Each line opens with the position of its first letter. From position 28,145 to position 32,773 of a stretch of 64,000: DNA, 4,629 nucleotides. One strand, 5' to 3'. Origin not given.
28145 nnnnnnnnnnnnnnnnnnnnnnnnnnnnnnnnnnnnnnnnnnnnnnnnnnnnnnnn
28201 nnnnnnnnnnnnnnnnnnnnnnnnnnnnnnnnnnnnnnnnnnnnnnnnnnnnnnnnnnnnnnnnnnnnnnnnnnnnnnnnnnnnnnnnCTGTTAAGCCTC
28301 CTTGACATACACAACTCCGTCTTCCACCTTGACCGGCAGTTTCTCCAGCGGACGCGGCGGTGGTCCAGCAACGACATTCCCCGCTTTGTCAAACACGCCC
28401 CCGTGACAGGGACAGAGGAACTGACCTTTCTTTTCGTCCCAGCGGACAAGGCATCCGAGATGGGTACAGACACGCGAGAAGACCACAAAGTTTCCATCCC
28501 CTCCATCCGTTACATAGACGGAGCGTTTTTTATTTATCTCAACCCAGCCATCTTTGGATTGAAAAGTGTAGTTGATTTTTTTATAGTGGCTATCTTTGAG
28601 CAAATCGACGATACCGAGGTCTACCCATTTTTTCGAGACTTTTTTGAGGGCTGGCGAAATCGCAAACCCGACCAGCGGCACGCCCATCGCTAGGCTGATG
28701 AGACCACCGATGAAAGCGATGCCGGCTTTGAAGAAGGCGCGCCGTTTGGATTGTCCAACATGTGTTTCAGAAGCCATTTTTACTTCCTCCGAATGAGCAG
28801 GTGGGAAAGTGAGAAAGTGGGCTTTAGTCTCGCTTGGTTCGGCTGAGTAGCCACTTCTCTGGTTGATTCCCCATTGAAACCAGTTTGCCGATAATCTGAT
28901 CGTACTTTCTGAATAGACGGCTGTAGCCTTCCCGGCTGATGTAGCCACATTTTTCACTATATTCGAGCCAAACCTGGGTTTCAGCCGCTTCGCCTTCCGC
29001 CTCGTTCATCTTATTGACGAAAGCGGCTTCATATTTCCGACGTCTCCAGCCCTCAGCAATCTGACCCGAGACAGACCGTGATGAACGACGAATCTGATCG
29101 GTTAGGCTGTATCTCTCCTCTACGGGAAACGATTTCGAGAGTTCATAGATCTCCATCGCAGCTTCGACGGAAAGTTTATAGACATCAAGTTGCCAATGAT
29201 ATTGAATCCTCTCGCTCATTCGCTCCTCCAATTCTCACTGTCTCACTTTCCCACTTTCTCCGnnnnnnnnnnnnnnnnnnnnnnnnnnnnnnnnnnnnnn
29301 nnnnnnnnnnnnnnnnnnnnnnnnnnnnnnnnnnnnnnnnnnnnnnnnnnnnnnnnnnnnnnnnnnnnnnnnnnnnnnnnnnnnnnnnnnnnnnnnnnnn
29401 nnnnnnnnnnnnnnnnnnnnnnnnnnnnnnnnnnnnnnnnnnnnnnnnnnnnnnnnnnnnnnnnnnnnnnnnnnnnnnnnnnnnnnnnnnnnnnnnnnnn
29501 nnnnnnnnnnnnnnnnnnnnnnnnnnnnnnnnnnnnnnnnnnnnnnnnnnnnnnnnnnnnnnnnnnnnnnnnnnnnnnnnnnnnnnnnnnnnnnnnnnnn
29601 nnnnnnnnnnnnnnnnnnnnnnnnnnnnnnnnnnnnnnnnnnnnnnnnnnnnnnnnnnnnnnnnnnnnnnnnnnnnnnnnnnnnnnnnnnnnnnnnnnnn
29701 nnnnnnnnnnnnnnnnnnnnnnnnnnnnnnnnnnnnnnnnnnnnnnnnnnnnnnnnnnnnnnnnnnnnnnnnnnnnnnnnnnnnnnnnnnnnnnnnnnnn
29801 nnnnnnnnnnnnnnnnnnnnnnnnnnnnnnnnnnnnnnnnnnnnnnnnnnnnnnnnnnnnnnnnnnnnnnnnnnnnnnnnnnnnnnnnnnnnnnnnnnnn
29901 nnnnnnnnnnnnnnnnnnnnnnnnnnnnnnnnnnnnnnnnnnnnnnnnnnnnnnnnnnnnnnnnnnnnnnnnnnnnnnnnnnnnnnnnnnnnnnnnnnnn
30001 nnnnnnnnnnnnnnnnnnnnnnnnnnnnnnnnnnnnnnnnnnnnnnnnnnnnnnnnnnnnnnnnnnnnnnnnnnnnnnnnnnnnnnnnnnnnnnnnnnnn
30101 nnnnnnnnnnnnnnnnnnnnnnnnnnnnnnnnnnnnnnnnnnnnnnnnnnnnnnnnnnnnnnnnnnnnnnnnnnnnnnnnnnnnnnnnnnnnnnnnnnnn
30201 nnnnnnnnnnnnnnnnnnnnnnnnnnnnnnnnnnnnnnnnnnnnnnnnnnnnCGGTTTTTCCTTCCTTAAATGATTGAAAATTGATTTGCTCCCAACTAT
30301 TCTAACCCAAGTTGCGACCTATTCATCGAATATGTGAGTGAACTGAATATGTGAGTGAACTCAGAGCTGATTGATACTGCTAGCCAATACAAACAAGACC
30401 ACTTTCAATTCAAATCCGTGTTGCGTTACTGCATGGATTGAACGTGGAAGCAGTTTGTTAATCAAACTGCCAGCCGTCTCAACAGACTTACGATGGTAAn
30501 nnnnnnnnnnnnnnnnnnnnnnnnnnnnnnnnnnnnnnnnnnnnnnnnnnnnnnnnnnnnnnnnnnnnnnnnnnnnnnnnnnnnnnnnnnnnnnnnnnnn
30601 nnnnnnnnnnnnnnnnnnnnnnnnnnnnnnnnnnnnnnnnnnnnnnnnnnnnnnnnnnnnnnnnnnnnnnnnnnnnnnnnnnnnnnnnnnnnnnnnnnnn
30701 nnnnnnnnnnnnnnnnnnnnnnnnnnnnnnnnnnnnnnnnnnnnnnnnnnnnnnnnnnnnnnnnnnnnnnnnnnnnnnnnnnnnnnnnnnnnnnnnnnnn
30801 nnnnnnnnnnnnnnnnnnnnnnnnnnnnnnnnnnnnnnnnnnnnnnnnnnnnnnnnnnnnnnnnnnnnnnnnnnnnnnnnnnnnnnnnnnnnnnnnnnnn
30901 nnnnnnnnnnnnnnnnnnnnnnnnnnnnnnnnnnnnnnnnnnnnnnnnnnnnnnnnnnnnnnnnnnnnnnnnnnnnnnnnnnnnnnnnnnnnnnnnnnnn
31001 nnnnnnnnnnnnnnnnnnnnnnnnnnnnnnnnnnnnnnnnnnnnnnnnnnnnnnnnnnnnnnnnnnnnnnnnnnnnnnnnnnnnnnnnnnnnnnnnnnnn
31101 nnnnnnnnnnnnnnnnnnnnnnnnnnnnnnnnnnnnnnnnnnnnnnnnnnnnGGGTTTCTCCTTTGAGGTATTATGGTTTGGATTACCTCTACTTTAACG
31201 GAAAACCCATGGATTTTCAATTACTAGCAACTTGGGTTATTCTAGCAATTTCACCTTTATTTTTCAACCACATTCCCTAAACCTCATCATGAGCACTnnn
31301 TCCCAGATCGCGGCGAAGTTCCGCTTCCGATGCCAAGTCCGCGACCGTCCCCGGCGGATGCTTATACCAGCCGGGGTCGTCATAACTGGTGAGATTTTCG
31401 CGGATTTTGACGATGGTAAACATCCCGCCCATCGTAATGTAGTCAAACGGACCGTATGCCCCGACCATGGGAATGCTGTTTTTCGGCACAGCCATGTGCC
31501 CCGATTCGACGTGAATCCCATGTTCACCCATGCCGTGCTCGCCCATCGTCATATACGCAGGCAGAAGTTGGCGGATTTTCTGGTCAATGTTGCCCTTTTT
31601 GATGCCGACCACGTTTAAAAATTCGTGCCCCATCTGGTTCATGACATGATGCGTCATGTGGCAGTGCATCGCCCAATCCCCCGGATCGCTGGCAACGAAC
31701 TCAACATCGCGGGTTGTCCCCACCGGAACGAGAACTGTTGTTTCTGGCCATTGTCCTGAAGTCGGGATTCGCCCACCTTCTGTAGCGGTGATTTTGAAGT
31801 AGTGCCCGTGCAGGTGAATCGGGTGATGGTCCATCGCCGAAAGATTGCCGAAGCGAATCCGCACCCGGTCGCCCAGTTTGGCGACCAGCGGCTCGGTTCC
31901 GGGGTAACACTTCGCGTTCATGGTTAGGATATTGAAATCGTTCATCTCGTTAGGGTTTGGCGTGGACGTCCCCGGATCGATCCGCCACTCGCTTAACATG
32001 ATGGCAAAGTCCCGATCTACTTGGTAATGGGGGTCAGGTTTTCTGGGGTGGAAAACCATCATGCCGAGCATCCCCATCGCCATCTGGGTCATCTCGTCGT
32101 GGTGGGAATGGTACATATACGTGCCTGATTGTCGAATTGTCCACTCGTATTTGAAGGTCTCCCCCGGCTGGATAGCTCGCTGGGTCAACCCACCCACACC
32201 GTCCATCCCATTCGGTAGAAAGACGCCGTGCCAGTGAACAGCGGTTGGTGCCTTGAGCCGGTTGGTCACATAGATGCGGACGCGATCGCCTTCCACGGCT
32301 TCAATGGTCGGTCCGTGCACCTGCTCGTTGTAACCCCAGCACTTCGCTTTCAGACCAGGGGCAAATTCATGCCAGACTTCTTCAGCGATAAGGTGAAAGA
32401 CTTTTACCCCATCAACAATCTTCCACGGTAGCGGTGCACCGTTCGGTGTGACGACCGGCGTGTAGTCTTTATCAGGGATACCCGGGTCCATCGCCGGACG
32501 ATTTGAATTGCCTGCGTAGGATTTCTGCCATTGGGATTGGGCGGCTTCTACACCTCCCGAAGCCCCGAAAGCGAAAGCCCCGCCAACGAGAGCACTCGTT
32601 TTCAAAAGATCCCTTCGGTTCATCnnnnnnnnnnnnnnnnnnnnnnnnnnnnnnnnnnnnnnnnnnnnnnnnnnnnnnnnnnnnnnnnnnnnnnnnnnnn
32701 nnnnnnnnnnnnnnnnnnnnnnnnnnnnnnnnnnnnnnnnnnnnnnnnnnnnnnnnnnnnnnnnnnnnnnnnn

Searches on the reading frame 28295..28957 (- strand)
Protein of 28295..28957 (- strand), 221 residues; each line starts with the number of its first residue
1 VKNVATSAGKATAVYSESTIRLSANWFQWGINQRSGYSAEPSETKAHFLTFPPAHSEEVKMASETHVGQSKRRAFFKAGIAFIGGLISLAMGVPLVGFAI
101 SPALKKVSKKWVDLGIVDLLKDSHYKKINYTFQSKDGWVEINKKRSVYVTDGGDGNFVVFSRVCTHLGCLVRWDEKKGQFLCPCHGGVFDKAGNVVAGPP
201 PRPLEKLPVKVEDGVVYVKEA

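Call 38: search_protein_families(library=pfam, proteins=[window:28295-28957:-], max_evalue=0.001)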
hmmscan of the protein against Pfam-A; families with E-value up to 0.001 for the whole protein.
window:28295-28957:- (221 aa): 1 family
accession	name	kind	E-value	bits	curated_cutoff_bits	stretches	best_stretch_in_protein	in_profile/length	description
PF00355.32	Rieske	-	1.2e-11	44.8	20.3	1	146-208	25-88/88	Rieske [2Fe-2S] domain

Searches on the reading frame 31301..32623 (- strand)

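Call 38: search_protein_families(library=pfam, proteins=[window:31301-32623:-], max_evalue=0.001)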
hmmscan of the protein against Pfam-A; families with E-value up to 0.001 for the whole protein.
window:31301-32623:- (441 aa): 3 families
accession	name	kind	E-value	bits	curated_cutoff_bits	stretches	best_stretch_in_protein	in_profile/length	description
PF07732.21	Cu-oxidase_3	-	1.3e-36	125.7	21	1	86-195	8-118/119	Multicopper oxidase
PF07731.20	Cu-oxidase_2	-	4.9e-27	94.8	20.4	1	227-337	12-133/137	Multicopper oxidase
PF00394.28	Cu-oxidase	-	1.6e-07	32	21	1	249-328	63-140/157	Multicopper oxidase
